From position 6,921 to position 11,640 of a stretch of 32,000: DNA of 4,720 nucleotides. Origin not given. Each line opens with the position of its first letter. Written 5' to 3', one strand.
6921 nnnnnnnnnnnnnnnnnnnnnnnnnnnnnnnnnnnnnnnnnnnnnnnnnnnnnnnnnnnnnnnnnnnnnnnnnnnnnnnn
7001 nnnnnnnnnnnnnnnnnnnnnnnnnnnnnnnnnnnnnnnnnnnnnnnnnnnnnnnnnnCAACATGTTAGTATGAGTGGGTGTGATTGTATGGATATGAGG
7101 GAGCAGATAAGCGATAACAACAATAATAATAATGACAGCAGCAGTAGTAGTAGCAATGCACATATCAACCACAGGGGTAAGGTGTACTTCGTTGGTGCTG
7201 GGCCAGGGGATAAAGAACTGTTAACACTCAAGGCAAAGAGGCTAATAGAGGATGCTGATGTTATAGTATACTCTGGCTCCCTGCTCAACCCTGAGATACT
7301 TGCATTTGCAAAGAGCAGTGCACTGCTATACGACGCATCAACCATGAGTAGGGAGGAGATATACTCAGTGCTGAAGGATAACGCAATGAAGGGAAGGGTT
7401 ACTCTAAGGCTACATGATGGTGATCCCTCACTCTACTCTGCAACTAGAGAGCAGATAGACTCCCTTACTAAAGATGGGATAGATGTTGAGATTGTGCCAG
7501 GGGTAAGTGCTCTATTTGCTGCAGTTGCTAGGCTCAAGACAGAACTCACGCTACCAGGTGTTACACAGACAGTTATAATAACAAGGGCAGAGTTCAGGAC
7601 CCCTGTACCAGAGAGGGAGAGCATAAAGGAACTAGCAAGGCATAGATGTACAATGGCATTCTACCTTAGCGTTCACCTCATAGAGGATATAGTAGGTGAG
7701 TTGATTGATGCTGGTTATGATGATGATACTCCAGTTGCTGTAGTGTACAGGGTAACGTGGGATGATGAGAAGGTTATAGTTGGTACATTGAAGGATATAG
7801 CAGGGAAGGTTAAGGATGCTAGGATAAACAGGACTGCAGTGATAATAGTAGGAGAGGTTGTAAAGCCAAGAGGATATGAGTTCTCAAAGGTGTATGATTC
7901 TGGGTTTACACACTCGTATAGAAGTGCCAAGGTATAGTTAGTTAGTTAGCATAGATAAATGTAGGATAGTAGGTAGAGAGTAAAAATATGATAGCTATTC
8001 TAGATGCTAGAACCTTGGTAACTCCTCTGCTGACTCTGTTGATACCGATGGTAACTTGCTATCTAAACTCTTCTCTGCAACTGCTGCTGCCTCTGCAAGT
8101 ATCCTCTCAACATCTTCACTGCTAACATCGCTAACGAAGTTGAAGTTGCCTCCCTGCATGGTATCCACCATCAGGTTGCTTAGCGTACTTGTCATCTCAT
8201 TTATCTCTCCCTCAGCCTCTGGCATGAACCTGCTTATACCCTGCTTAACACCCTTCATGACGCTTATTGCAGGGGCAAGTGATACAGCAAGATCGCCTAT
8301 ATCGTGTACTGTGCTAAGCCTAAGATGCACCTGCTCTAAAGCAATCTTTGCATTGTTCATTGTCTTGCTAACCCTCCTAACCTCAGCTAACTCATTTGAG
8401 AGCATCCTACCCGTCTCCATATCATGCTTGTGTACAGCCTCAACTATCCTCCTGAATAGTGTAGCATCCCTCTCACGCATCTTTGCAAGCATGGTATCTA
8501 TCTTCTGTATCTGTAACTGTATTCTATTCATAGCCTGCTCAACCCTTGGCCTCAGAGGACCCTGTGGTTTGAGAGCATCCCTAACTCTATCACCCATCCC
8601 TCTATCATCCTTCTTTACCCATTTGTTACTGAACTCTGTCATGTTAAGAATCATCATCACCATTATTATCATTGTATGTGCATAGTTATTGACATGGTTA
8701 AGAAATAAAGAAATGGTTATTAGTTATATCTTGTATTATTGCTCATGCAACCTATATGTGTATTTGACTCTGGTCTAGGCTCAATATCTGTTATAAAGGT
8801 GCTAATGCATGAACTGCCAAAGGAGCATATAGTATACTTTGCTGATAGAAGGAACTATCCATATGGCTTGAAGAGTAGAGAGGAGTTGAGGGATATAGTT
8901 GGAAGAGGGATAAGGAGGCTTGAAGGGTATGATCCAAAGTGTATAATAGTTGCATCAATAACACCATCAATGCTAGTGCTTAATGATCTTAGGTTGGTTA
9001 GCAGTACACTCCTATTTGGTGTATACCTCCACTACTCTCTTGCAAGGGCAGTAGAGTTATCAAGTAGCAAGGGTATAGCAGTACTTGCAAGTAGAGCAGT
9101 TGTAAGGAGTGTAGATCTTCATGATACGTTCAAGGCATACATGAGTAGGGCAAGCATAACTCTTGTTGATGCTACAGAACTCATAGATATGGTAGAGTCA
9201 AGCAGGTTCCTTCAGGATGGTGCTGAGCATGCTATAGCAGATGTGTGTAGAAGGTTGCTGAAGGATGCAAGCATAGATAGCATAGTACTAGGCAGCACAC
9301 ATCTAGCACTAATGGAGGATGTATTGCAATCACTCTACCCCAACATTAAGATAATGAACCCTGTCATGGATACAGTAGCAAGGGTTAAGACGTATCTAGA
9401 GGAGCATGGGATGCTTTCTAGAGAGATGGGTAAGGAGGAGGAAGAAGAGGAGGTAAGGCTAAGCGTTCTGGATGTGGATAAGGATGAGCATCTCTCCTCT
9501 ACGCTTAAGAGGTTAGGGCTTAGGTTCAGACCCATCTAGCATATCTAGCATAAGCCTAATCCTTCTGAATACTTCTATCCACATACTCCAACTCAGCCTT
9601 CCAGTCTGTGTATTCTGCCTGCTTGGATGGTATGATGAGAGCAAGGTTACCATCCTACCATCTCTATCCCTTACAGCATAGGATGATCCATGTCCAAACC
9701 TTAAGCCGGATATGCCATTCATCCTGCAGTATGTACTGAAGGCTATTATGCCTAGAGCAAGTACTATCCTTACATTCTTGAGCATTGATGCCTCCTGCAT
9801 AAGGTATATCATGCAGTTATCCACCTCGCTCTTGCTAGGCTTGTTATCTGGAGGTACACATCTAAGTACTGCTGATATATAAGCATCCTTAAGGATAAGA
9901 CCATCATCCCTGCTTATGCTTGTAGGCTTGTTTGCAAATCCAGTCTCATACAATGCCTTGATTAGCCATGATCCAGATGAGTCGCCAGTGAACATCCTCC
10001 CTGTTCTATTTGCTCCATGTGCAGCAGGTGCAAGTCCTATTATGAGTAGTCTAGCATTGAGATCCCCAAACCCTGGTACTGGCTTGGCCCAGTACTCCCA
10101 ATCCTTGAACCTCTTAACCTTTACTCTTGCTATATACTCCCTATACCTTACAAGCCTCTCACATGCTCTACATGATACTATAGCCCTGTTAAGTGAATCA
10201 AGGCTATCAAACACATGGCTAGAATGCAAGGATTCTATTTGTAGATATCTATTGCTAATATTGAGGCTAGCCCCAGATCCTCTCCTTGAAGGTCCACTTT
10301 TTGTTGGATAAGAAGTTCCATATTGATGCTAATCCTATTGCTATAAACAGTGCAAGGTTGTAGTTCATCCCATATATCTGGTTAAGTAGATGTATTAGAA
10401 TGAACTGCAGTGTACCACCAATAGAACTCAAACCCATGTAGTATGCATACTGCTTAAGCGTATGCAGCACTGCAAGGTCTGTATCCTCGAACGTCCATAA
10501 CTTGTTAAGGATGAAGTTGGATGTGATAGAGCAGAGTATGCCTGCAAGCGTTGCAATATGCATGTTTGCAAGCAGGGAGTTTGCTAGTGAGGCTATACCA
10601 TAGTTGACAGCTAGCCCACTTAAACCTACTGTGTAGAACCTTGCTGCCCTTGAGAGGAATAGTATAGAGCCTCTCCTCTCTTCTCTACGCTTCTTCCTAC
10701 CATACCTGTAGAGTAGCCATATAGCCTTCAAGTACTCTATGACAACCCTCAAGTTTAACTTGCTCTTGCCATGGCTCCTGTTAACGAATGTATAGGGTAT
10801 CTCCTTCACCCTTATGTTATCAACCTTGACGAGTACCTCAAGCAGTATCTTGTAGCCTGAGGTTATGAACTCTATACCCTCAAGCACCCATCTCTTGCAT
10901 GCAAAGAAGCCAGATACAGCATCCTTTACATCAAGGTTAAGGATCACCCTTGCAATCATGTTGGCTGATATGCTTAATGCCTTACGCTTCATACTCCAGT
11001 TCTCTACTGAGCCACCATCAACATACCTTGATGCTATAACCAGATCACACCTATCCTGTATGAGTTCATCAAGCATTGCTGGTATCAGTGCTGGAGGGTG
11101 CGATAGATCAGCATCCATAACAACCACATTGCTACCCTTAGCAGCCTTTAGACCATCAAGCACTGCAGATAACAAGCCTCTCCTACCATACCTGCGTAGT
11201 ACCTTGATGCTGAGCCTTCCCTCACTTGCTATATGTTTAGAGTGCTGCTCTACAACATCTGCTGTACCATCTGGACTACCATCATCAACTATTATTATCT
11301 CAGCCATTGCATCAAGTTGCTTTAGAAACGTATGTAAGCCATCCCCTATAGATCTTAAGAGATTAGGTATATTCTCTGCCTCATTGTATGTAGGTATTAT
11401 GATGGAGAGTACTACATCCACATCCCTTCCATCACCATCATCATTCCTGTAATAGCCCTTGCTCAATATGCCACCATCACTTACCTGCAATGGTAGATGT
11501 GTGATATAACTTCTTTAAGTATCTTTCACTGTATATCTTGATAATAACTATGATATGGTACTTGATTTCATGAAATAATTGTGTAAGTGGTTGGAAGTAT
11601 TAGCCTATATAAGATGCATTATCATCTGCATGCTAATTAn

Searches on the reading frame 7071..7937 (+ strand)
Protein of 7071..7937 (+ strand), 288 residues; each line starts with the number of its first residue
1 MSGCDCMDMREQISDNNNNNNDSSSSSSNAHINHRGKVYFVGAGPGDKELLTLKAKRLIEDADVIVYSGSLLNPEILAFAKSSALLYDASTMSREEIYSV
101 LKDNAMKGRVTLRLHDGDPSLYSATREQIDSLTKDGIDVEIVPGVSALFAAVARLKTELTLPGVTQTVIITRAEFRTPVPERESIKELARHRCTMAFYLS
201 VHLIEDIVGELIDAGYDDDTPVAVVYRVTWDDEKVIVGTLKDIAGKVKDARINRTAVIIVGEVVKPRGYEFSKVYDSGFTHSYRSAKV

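Call 31: search_protein_families(library=pfam, proteins=[window:7071-7937:+], max_evalue=0.001)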
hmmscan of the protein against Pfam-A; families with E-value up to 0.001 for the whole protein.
window:7071-7937:+ (288 aa): 1 family
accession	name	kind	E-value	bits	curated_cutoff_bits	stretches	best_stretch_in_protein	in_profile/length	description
PF00590.25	TP_methylase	-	2.2e-51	175.3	27.8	1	37-243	1-211/212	Tetrapyrrole (Corrin/Porphyrin) Methylases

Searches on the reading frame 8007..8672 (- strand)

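Call 31: search_protein_families(library=pfam, proteins=[window:8007-8672:-], max_evalue=0.001)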
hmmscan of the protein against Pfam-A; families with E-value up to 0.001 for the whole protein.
window:8007-8672:- (221 aa): 1 family
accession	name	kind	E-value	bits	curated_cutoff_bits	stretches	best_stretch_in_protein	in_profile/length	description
PF03357.26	Snf7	-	0.00013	22.1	27.3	1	46-213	15-169/171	Snf7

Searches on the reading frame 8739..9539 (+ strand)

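Call 31: search_protein_families(library=pfam, proteins=[window:8739-9539:+], max_evalue=0.001)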
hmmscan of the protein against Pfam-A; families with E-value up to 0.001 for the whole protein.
window:8739-9539:+ (266 aa): 1 family
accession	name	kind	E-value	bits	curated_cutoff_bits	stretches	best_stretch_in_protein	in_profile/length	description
PF01177.27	Asp_Glu_race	-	2.6e-10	40.9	31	1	30-212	29-203/211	Asp/Glu/Hydantoin racemase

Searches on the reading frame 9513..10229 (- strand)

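Call 3: search_protein_families(library=pfam, proteins=[window:9513-10229:-], max_evalue=1)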
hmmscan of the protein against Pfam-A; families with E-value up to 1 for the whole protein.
window:9513-10229:- (238 aa): 1 family
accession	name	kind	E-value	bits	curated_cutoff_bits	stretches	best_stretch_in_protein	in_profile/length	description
PF03167.25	UDG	-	2.7e-25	89.5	24.3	1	52-213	1-129/141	Uracil DNA glycosylase superfamily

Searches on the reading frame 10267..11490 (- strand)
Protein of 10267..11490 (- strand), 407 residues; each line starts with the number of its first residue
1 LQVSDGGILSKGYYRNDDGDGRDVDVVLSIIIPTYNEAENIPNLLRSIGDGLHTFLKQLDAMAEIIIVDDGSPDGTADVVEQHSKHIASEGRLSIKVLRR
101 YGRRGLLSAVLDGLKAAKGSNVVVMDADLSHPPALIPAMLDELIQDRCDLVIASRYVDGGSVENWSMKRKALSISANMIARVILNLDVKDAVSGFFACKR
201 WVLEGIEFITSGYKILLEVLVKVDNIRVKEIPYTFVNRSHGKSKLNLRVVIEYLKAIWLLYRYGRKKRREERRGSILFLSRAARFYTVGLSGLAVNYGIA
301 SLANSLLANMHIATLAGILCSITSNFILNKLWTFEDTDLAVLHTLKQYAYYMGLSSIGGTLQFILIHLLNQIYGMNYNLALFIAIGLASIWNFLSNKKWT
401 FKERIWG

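Call 3: search_protein_families(library=pfam, proteins=[window:10267-11490:-], max_evalue=1)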
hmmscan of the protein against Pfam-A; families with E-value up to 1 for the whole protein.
window:10267-11490:- (407 aa): 7 families
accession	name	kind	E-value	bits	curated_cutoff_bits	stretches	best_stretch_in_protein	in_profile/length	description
PF00535.33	Glycos_transf_2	-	5.2e-31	108.3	23.3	1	29-203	1-164/168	Glycosyl transferase family 2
PF04138.20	GtrA_DPMS_TM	-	3.9e-21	75.9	26.1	1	284-401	1-117/117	GtrA/DPMS, transmembrane domain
PF13641.12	Glyco_tranf_2_3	-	5.7e-06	26.9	27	1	28-161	3-129/230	Glycosyltransferase like family 2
PF12804.13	NTP_transf_3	-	0.0012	19.4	27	1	99-155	64-123/160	MobA-like NTP transferase domain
PF13506.12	Glyco_transf_21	-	0.005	16.8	21.7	1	109-187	21-95/174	Glycosyl transferase family 21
PF10111.15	Glyco_tranf_2_2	-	0.0061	16.5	27.3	1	29-86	1-53/276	Glycosyltransferase like family 2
PF13704.12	Glyco_tranf_2_4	-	0.032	15.2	27.5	1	62-128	19-81/98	Glycosyl transferase family 2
